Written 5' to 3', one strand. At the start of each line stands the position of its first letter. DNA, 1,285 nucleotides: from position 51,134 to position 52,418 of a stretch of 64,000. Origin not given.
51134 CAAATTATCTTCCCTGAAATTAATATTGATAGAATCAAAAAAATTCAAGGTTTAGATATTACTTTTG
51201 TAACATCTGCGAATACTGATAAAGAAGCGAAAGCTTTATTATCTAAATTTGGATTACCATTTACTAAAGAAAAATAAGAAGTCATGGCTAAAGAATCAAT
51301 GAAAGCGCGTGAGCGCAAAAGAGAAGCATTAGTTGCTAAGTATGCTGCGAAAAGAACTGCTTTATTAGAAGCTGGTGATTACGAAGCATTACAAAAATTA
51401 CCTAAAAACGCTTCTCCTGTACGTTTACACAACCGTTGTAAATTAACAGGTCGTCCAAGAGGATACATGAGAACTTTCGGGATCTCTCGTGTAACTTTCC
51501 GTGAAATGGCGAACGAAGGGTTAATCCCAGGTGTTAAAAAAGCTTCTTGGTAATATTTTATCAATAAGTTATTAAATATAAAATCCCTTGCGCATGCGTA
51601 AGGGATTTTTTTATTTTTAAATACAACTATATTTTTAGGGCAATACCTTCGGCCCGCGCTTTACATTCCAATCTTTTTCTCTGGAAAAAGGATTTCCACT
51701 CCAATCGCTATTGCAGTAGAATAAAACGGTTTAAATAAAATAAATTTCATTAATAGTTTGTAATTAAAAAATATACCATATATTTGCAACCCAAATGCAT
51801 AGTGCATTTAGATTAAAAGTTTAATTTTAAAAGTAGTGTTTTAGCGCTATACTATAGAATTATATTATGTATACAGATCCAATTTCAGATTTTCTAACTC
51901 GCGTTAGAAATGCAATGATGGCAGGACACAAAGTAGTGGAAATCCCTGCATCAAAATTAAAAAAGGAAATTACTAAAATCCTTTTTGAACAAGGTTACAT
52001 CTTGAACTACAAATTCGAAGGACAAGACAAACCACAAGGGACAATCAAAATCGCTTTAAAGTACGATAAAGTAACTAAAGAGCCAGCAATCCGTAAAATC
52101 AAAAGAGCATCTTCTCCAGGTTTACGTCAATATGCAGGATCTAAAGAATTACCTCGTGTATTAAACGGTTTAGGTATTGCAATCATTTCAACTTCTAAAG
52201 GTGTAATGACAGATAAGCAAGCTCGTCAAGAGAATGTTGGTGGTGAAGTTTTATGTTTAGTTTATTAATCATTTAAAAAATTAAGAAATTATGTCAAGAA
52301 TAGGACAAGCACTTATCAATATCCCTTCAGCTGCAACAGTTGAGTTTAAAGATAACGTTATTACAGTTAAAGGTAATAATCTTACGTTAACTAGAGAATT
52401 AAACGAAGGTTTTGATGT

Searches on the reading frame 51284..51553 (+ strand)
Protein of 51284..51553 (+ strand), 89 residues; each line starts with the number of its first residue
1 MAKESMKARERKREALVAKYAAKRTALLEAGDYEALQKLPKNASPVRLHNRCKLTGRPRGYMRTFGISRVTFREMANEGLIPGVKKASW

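Call 37: search_protein_families(library=pfam, proteins=[window:51284-51553:+])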
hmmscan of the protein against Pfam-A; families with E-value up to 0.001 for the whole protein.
window:51284-51553:+ (89 aa): 1 family
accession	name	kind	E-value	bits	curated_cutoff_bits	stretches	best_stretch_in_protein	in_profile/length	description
PF00253.27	Ribosomal_S14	-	8.9e-29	99.4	27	1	36-88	2-54/54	Ribosomal protein S14p/S29e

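Call 38: find_encoding_contigs(protein=window:51284-51553:+, flank=1500, max_places=10)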
Protein window:51284-51553:+ (89 aa): 23 contigs read that carry it; 10 places shown.
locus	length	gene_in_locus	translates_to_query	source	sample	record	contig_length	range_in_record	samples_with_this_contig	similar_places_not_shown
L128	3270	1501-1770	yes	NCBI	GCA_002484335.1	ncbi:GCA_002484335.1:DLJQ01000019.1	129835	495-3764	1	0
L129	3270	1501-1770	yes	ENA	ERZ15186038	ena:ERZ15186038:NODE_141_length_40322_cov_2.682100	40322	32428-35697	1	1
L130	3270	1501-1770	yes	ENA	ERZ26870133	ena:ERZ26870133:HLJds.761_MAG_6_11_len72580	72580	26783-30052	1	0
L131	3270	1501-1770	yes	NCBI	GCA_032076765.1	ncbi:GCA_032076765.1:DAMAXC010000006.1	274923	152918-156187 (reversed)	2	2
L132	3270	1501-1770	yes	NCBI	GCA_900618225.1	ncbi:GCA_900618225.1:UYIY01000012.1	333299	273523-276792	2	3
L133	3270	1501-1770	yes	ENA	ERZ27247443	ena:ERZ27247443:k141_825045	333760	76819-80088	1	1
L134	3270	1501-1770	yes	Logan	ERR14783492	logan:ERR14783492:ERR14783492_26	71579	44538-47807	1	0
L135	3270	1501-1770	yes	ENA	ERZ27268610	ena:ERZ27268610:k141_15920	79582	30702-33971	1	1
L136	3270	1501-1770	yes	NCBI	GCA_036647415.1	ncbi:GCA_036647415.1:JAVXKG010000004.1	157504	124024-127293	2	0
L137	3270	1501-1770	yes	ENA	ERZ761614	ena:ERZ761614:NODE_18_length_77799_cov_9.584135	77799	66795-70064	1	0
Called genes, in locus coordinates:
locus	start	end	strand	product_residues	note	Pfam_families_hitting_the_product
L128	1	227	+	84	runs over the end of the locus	PF00366:Ribosomal_S17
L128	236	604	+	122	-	PF00238:Ribosomal_L14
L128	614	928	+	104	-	PF00467:KOW, PF17136:ribosomal_L24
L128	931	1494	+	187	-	PF00281:Ribosomal_L5, PF00673:Ribosomal_L5_C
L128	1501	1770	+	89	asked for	PF00253:Ribosomal_S14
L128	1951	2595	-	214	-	PF00702:Hydrolase, PF12710:HAD, PF13419:HAD_2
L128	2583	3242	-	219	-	PF03070:TENA_THI-4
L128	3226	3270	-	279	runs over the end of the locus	PF08543:Phos_pyr_kin, PF00294:PfkB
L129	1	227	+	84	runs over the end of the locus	PF00366:Ribosomal_S17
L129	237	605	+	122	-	PF00238:Ribosomal_L14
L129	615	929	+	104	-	PF00467:KOW, PF17136:ribosomal_L24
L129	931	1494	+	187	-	PF00281:Ribosomal_L5, PF00673:Ribosomal_L5_C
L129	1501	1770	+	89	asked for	PF00253:Ribosomal_S14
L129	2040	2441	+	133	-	PF00410:Ribosomal_S8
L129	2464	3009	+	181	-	PF00347:Ribosomal_L6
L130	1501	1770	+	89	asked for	PF00253:Ribosomal_S14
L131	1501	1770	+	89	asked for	PF00253:Ribosomal_S14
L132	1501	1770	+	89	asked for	PF00253:Ribosomal_S14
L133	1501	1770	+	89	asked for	PF00253:Ribosomal_S14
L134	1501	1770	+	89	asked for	PF00253:Ribosomal_S14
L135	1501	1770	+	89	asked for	PF00253:Ribosomal_S14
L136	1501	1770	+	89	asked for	PF00253:Ribosomal_S14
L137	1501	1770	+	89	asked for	PF00253:Ribosomal_S14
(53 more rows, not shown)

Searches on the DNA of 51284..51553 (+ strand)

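Call 39: search_with_rna_model(model_id=R1, sources=[L128, L129, L130, L131, L132, L133, L134, L135, L136, L137], max_evalue=0.01)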
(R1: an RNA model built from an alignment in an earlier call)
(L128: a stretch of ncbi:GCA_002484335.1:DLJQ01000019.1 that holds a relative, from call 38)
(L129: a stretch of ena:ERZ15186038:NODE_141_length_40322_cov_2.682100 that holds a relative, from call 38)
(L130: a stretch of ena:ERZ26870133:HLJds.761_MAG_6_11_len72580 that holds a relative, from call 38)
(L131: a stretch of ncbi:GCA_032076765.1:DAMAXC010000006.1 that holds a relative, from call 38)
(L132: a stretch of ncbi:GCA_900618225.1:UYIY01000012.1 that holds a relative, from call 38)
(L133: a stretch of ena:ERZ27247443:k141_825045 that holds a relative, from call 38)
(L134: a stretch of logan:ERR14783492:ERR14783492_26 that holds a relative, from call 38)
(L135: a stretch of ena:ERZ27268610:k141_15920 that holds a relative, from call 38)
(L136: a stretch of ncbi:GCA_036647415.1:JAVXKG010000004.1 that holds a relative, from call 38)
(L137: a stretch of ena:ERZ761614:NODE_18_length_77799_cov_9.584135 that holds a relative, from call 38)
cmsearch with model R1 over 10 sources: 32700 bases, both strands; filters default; matches with E-value up to 0.01: 3.
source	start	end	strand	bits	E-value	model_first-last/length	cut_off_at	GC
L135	1857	1979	+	43.2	9.5e-09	1-85/85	no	0.33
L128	1856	1924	+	32.1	5.7e-06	1-85/85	no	0.33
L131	1856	1924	+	32.1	5.7e-06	1-85/85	no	0.33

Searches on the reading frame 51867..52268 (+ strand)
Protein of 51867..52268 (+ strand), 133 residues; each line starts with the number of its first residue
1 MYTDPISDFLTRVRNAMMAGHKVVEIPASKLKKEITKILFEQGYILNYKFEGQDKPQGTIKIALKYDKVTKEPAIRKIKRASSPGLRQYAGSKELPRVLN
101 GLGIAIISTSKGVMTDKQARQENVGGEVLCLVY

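Call 37: search_protein_families(library=pfam, proteins=[window:51867-52268:+])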
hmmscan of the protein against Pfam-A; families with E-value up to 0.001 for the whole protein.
window:51867-52268:+ (133 aa): 1 family
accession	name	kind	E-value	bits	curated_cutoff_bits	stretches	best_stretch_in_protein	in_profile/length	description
PF00410.24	Ribosomal_S8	-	9.2e-52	174.8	24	1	4-133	1-126/126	Ribosomal protein S8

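Call 58: find_encoding_contigs(protein=window:51867-52268:+, flank=1200, max_places=10)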
Protein window:51867-52268:+ (133 aa): 21 contigs read that carry it; 10 places shown.
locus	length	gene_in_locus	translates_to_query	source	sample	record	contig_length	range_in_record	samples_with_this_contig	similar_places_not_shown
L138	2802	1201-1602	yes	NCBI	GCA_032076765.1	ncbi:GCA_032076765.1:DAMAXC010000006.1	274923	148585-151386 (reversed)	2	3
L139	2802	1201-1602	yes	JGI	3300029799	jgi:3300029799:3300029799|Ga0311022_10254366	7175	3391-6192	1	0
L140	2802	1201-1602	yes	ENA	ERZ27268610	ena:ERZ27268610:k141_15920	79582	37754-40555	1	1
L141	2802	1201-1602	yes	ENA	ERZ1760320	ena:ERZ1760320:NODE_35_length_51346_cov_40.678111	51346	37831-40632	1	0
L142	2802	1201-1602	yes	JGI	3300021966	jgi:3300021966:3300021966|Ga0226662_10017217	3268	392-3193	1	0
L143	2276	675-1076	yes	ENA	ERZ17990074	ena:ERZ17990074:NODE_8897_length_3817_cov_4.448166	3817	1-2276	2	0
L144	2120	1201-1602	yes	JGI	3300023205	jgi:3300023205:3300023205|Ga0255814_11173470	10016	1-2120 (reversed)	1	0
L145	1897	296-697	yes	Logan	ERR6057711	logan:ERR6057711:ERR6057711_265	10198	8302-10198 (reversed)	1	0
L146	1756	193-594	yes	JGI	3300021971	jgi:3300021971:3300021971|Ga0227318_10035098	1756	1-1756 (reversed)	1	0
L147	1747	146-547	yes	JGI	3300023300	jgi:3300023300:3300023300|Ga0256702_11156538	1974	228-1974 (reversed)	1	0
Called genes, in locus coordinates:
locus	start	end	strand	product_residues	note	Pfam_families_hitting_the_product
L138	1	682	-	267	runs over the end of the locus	PF02110:HK, PF01256:Carb_kinase (weak)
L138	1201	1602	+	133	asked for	PF00410:Ribosomal_S8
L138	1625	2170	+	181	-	PF00347:Ribosomal_L6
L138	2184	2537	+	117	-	PF00861:Ribosomal_L18p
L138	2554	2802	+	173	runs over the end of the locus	PF00333:Ribosomal_S5, PF03719:Ribosomal_S5_C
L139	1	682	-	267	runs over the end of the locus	PF02110:HK, PF01256:Carb_kinase (weak)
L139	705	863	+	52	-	-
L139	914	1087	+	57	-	-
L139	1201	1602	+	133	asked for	PF00410:Ribosomal_S8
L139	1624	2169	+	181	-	PF00347:Ribosomal_L6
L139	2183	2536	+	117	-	PF00861:Ribosomal_L18p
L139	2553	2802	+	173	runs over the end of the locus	PF00333:Ribosomal_S5, PF03719:Ribosomal_S5_C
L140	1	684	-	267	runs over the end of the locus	PF02110:HK, PF01256:Carb_kinase (weak)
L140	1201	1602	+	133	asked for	PF00410:Ribosomal_S8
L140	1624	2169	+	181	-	PF00347:Ribosomal_L6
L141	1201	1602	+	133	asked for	PF00410:Ribosomal_S8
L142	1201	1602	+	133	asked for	PF00410:Ribosomal_S8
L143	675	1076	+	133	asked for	PF00410:Ribosomal_S8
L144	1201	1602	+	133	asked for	PF00410:Ribosomal_S8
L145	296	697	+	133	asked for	PF00410:Ribosomal_S8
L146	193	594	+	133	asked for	PF00410:Ribosomal_S8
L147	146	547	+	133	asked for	PF00410:Ribosomal_S8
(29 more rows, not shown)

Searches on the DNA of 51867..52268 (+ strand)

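Call 59: search_with_rna_model(model_id=R1, sources=[L138, L139, L140, L141, L142, L143, L144, L145, L146, L147], max_evalue=0.1)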
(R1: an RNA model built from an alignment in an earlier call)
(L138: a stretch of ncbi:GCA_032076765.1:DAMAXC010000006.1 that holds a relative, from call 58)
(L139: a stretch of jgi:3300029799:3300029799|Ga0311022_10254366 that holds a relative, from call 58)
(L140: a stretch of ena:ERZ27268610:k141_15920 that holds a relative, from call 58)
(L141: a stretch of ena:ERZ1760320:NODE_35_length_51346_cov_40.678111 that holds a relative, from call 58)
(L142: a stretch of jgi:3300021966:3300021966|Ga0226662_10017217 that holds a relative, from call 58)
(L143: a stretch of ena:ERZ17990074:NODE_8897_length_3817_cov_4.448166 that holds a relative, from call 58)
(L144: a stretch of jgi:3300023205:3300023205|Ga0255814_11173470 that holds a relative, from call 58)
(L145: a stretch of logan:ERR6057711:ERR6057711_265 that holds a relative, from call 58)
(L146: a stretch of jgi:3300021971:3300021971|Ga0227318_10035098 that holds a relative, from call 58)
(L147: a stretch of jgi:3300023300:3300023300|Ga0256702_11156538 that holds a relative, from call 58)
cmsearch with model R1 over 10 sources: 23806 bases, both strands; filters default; matches with E-value up to 0.1: 9.
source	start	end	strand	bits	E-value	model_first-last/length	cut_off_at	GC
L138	972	1048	+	68.6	3.3e-15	1-85/85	no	0.39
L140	972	1048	+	67.6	5.9e-15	1-85/85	no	0.4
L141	972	1048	+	67.6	5.9e-15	1-85/85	no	0.4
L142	972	1048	+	67.6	5.9e-15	1-85/85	no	0.4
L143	446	522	+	67.6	5.9e-15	1-85/85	no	0.4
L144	972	1048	+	67.6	5.9e-15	1-85/85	no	0.4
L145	67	143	+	67.6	5.9e-15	1-85/85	no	0.4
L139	972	1048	+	67.3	6.8e-15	1-85/85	no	0.4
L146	1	40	+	23.9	0.00046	40-85/85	5'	0.28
